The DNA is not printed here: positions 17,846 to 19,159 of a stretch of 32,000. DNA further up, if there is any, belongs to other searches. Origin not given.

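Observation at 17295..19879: Decahaem cytochrome, FpoF/FrhB-type F420 subunit and Mtd arranged as one tight unit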

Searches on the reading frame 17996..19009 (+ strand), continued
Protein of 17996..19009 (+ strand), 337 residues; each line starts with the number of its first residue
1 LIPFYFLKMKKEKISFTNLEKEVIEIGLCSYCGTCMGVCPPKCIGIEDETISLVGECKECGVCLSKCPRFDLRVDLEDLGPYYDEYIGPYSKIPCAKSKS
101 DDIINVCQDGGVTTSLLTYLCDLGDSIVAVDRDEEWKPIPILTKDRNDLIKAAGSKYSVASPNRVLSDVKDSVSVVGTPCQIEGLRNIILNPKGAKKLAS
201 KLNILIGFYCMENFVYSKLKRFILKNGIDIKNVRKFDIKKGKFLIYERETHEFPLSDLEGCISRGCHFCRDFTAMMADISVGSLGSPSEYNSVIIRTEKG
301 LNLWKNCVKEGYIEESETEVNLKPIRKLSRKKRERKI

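Call 51: search_protein_families(library=pfam, proteins=[L037:5043-5903:-, L037:7889-8737:-, L037:8796-9734:+, L066:8119-9129:+, L066:9195-10928:-, L060:7557-8192:-, L060:8238-9203:+, L060:10287-11999:+, L073:7210-8226:+, L073:8216-9940:-], max_evalue=0.00001)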
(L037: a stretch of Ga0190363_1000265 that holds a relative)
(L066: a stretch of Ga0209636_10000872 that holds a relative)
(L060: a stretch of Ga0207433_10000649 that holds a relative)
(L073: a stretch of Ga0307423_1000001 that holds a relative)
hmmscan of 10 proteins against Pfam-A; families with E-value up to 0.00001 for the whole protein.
L037:5043-5903:- (286 aa): 1 family
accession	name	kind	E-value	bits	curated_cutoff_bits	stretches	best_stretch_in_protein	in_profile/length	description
PF02195.25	ParB_N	-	8.1e-07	29.4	26.3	1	51-105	23-77/95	ParB N-terminal domain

L037:7889-8737:- (282 aa): 1 family
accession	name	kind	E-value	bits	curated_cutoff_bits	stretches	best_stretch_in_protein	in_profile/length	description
PF01996.21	F420_ligase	-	2.9e-19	69.9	25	1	10-173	2-151/218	F420-0:Gamma-glutamyl ligase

L037:8796-9734:+ (312 aa): 1 family
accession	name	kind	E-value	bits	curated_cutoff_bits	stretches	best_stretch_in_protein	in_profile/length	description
PF01381.28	HTH_3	-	4.6e-11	43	23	1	135-186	1-52/55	Helix-turn-helix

L066:8119-9129:+ (336 aa): 2 families
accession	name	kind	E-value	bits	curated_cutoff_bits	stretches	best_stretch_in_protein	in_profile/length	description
PF01895.24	PhoU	-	8.1e-17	61.8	23.5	1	140-229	2-88/89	PhoU domain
PF04014.23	MazE_antitoxin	-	4.1e-07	30.3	24.7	1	11-51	5-45/48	Antidote-toxin recognition MazE, bacterial antitoxin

L066:9195-10928:- (577 aa): 1 family
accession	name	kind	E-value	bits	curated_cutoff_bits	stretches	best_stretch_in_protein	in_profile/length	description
PF09176.16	Mpt_N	-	8.8e-30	103.1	27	1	278-357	1-80/81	Methylene-tetrahydromethanopterin dehydrogenase, N-terminal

L060:7557-8192:- (211 aa): 2 families
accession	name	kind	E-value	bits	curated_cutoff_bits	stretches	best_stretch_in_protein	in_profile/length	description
PF00881.29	Nitroreductase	-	2.1e-35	122.8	23.5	1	10-183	1-167/167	Nitroreductase family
PF14512.11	TM1586_NiRdase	-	5.7e-12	46.1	27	0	15-68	144-201/215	Putative TM nitroreductase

L060:8238-9203:+ (321 aa): 1 family
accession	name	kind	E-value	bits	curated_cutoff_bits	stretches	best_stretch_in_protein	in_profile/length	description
PF01933.23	CofD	-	1.6e-50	172.4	30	1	17-285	1-255/290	2-phospho-L-lactate transferase CofD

L060:10287-11999:+ (570 aa): 2 families
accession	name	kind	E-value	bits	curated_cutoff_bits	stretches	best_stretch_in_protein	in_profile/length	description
PF09176.16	Mpt_N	-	6.4e-31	106.8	27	1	266-346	1-81/81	Methylene-tetrahydromethanopterin dehydrogenase, N-terminal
PF02826.25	2-Hacid_dh_C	-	9.5e-06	25.5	25.1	0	368-423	31-90/178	D-isomer specific 2-hydroxyacid dehydrogenase, NAD binding domain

L073:7210-8226:+ (338 aa): 1 family
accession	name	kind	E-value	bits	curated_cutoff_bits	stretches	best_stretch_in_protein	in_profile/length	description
PF01895.24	PhoU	-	5.6e-18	65.5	23.5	1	138-228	1-88/89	PhoU domain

L073:8216-9940:- (574 aa): 2 families
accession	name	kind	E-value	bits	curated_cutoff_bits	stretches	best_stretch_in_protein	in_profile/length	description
PF09176.16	Mpt_N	-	1.8e-28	98.9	27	1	271-351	1-81/81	Methylene-tetrahydromethanopterin dehydrogenase, N-terminal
PF02826.25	2-Hacid_dh_C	-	4.5e-06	26.6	25.1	0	374-420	32-77/178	D-isomer specific 2-hydroxyacid dehydrogenase, NAD binding domain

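Call 63: search_protein_families(library=ncbifam, proteins=[L037:5980-7050:+, L049:243-1397:+, L045:1481-2536:+], max_evalue=0.001)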
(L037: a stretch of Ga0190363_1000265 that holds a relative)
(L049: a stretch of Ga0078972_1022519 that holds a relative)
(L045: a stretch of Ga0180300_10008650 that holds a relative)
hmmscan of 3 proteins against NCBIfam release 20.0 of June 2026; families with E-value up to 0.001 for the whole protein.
L037:5980-7050:+ (356 aa): 9 families
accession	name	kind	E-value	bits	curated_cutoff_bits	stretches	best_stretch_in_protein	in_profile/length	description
NF006807.0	PRK09325.1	subfamily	4.8e-88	294.9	269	1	84-351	3-272/283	coenzyme F420-reducing hydrogenase subunit beta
TIGR03289.1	frhB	equivalog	1e-75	254.4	331.5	1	86-349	2-267/275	coenzyme F420 hydrogenase subunit beta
NF006808.0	PRK09326.1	equivalog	1.4e-50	172.1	444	1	12-347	5-323/341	F420H2 dehydrogenase subunit F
NF040616.1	F420_dehyd_FpoF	exception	1.6e-48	165.4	475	1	13-346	5-321/337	F420H2 dehydrogenase subunit FpoF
TIGR03294.1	FrhG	equivalog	1.1e-11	44.9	245.5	1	10-67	165-223/228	coenzyme F420 hydrogenase subunit gamma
NF010366.0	PRK13795.1-1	equivalog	8.4e-08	30.8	745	1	6-66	595-655/667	hypothetical protein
NF038196.1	ferrodoxin_EFR1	subfamily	6.1e-07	29.7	75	1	20-60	185-225/242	EFR1 family ferrodoxin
NF010368.0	PRK13795.1-3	equivalog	2.9e-05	22.5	588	1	10-65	578-633/635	hypothetical protein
NF010367.0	PRK13795.1-2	equivalog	0.00051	18.6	456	1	14-64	531-584/584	hypothetical protein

L049:243-1397:+ (384 aa): 38 families (the best 25 are shown)
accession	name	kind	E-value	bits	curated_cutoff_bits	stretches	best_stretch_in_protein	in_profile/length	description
NF006807.0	PRK09325.1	subfamily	4.8e-75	252.2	269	1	118-379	2-267/283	coenzyme F420-reducing hydrogenase subunit beta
TIGR03289.1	frhB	equivalog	7.7e-69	231.8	331.5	1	120-377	1-262/275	coenzyme F420 hydrogenase subunit beta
NF006808.0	PRK09326.1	equivalog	2.2e-37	128.7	444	1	50-375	7-321/341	F420H2 dehydrogenase subunit F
NF040616.1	F420_dehyd_FpoF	exception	6.1e-36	124.1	475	1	50-362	6-309/337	F420H2 dehydrogenase subunit FpoF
NF038196.1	ferrodoxin_EFR1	subfamily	8.6e-10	39.1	75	1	43-98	173-227/242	EFR1 family ferrodoxin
TIGR03294.1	FrhG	equivalog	6.9e-09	35.8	245.5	1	47-102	166-222/228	coenzyme F420 hydrogenase subunit gamma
NF045763.1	PhenlGlyoxDHPadF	equivalog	8.9e-09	35.4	150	1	49-97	25-74/78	NADH-dependent phenylglyoxylate dehydrogenase subunit delta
NF045790.1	OxalOxreddelta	equivalog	9.1e-08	31.6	230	1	46-97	251-303/316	oxalate oxidoreductase subunit delta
NF010368.0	PRK13795.1-3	equivalog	1e-07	30.6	588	1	42-100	578-632/635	hypothetical protein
NF040864.1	HgcB_ferredoxin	equivalog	2.1e-07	30.7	99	1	51-97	10-58/93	mercury methylation ferredoxin HgcB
NF006221.0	PRK08348.1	subfamily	2.3e-07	30.5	124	1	42-118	30-108/136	NADH-plastoquinone oxidoreductase subunit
TIGR02179.1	PorD_KorD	subfamily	5.2e-07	29.7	60.05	1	49-97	19-69/78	2-oxoacid:acceptor oxidoreductase, delta subunit, pyruvate/2-ketoisovalerate family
NF010366.0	PRK13795.1-1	equivalog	1.1e-06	27.1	745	1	36-95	590-648/667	hypothetical protein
NF041836.1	rnfB_Methano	equivalog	1.8e-06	27.6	445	1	56-106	142-194/265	Rnf electron transport complex subunit RnfB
NF007204.0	PRK09625.1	equivalog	2e-06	27.9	125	1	46-97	50-103/133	pyruvate flavodoxin oxidoreductase subunit delta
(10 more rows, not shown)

L045:1481-2536:+ (351 aa): 40 families (the best 25 are shown)
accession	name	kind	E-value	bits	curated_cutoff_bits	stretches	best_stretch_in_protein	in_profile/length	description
NF006807.0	PRK09325.1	subfamily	1.4e-78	263.9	269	1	85-349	4-269/283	coenzyme F420-reducing hydrogenase subunit beta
TIGR03289.1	frhB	equivalog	1.7e-71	240.5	331.5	1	86-349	2-266/275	coenzyme F420 hydrogenase subunit beta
NF040616.1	F420_dehyd_FpoF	exception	7.8e-53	179.6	475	1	88-347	78-321/337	F420H2 dehydrogenase subunit FpoF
NF006808.0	PRK09326.1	equivalog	8.6e-52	176.1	444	1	12-347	5-322/341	F420H2 dehydrogenase subunit F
TIGR03294.1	FrhG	equivalog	1e-13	51.6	245.5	1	10-68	165-224/228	coenzyme F420 hydrogenase subunit gamma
NF038196.1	ferrodoxin_EFR1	subfamily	6.7e-12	46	75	1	18-69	183-234/242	EFR1 family ferrodoxin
NF058577.1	FdxA_fam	equivalog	4.3e-09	36.4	65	1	12-60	1-49/52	4Fe-4S ferredoxin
NF010366.0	PRK13795.1-1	equivalog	2e-08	32.9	745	1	6-59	595-648/667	hypothetical protein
TIGR02936.1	fdxN_nitrog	equivalog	4.3e-08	33.2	80.55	0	48-101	22-73/91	ferredoxin III, nif-specific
NF040684.1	PorD_Arch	equivalog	1.2e-06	28.5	120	1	14-64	27-79/85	pyruvate synthase subunit PorD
NF040864.1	HgcB_ferredoxin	equivalog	2.3e-06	27.3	99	1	13-42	38-67/93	mercury methylation ferredoxin HgcB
NF040770.1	hetero_SS_HdrA2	exception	2.8e-06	25.8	1100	1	12-72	570-632/777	CoB-CoM heterodisulfide reductase HdrA2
NF005503.0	PRK07118.1-2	equivalog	2.9e-06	26.7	252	1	21-83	140-203/292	RnfABCDGE type electron transport complex subunit B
TIGR02700.1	flavo_MJ0208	hypoth_equivalog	3.1e-06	26.7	251.35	1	13-64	142-194/234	dihydromethanopterin reductase (acceptor)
TIGR02179.1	PorD_KorD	subfamily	4.9e-06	26.6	60.05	1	13-63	19-71/78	2-oxoacid:acceptor oxidoreductase, delta subunit, pyruvate/2-ketoisovalerate family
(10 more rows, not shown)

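Call 67: search_solved_structures(query=window:18020-19009:+, max_evalue=1e-40, show_alignments=5)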
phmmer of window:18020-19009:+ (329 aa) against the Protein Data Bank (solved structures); distinct sequences matched with E-value up to 1e-40: 9.
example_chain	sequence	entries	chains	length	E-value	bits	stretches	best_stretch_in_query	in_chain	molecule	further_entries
7np8_A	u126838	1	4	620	1.9e-55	191.6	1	13-322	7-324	Coenzyme F420-dependent sulfite reductase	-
8rja_E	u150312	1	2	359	2.7e-48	168.1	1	8-324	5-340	Coenzyme F420 hydrogenase/dehydrogenase, beta subunit C terminus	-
3zfs_C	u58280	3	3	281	3.5e-48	167.7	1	79-327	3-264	F420-REDUCING HYDROGENASE, SUBUNIT BETA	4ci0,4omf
8riu_B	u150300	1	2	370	7.9e-48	166.6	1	4-326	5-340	Coenzyme F420 hydrogenase/dehydrogenase, beta subunit C terminus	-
7npa_A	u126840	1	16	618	9.3e-48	166.3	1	14-320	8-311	Coenzyme F420-dependent sulfite reductase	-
9tn7_A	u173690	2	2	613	5.5e-46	160.5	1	11-324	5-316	Coenzyme F420 hydrogenase/dehydrogenase beta subunit domain protein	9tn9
6qgr_B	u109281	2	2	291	3.4e-43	151.4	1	76-324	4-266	Coenzyme F420 hydrogenase subunit beta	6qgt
6qii_B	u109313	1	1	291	3.6e-43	151.3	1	76-325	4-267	Coenzyme F420 hydrogenase subunit beta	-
9r51_B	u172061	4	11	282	5.3e-42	147.4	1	79-327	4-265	F420-reducing [NiFe]-hydrogenase from Methanothermococcus thermolithotrophicus subunit bet | F420-reducing [NiFe]-hydrogenase from Methanothermococcus thermolit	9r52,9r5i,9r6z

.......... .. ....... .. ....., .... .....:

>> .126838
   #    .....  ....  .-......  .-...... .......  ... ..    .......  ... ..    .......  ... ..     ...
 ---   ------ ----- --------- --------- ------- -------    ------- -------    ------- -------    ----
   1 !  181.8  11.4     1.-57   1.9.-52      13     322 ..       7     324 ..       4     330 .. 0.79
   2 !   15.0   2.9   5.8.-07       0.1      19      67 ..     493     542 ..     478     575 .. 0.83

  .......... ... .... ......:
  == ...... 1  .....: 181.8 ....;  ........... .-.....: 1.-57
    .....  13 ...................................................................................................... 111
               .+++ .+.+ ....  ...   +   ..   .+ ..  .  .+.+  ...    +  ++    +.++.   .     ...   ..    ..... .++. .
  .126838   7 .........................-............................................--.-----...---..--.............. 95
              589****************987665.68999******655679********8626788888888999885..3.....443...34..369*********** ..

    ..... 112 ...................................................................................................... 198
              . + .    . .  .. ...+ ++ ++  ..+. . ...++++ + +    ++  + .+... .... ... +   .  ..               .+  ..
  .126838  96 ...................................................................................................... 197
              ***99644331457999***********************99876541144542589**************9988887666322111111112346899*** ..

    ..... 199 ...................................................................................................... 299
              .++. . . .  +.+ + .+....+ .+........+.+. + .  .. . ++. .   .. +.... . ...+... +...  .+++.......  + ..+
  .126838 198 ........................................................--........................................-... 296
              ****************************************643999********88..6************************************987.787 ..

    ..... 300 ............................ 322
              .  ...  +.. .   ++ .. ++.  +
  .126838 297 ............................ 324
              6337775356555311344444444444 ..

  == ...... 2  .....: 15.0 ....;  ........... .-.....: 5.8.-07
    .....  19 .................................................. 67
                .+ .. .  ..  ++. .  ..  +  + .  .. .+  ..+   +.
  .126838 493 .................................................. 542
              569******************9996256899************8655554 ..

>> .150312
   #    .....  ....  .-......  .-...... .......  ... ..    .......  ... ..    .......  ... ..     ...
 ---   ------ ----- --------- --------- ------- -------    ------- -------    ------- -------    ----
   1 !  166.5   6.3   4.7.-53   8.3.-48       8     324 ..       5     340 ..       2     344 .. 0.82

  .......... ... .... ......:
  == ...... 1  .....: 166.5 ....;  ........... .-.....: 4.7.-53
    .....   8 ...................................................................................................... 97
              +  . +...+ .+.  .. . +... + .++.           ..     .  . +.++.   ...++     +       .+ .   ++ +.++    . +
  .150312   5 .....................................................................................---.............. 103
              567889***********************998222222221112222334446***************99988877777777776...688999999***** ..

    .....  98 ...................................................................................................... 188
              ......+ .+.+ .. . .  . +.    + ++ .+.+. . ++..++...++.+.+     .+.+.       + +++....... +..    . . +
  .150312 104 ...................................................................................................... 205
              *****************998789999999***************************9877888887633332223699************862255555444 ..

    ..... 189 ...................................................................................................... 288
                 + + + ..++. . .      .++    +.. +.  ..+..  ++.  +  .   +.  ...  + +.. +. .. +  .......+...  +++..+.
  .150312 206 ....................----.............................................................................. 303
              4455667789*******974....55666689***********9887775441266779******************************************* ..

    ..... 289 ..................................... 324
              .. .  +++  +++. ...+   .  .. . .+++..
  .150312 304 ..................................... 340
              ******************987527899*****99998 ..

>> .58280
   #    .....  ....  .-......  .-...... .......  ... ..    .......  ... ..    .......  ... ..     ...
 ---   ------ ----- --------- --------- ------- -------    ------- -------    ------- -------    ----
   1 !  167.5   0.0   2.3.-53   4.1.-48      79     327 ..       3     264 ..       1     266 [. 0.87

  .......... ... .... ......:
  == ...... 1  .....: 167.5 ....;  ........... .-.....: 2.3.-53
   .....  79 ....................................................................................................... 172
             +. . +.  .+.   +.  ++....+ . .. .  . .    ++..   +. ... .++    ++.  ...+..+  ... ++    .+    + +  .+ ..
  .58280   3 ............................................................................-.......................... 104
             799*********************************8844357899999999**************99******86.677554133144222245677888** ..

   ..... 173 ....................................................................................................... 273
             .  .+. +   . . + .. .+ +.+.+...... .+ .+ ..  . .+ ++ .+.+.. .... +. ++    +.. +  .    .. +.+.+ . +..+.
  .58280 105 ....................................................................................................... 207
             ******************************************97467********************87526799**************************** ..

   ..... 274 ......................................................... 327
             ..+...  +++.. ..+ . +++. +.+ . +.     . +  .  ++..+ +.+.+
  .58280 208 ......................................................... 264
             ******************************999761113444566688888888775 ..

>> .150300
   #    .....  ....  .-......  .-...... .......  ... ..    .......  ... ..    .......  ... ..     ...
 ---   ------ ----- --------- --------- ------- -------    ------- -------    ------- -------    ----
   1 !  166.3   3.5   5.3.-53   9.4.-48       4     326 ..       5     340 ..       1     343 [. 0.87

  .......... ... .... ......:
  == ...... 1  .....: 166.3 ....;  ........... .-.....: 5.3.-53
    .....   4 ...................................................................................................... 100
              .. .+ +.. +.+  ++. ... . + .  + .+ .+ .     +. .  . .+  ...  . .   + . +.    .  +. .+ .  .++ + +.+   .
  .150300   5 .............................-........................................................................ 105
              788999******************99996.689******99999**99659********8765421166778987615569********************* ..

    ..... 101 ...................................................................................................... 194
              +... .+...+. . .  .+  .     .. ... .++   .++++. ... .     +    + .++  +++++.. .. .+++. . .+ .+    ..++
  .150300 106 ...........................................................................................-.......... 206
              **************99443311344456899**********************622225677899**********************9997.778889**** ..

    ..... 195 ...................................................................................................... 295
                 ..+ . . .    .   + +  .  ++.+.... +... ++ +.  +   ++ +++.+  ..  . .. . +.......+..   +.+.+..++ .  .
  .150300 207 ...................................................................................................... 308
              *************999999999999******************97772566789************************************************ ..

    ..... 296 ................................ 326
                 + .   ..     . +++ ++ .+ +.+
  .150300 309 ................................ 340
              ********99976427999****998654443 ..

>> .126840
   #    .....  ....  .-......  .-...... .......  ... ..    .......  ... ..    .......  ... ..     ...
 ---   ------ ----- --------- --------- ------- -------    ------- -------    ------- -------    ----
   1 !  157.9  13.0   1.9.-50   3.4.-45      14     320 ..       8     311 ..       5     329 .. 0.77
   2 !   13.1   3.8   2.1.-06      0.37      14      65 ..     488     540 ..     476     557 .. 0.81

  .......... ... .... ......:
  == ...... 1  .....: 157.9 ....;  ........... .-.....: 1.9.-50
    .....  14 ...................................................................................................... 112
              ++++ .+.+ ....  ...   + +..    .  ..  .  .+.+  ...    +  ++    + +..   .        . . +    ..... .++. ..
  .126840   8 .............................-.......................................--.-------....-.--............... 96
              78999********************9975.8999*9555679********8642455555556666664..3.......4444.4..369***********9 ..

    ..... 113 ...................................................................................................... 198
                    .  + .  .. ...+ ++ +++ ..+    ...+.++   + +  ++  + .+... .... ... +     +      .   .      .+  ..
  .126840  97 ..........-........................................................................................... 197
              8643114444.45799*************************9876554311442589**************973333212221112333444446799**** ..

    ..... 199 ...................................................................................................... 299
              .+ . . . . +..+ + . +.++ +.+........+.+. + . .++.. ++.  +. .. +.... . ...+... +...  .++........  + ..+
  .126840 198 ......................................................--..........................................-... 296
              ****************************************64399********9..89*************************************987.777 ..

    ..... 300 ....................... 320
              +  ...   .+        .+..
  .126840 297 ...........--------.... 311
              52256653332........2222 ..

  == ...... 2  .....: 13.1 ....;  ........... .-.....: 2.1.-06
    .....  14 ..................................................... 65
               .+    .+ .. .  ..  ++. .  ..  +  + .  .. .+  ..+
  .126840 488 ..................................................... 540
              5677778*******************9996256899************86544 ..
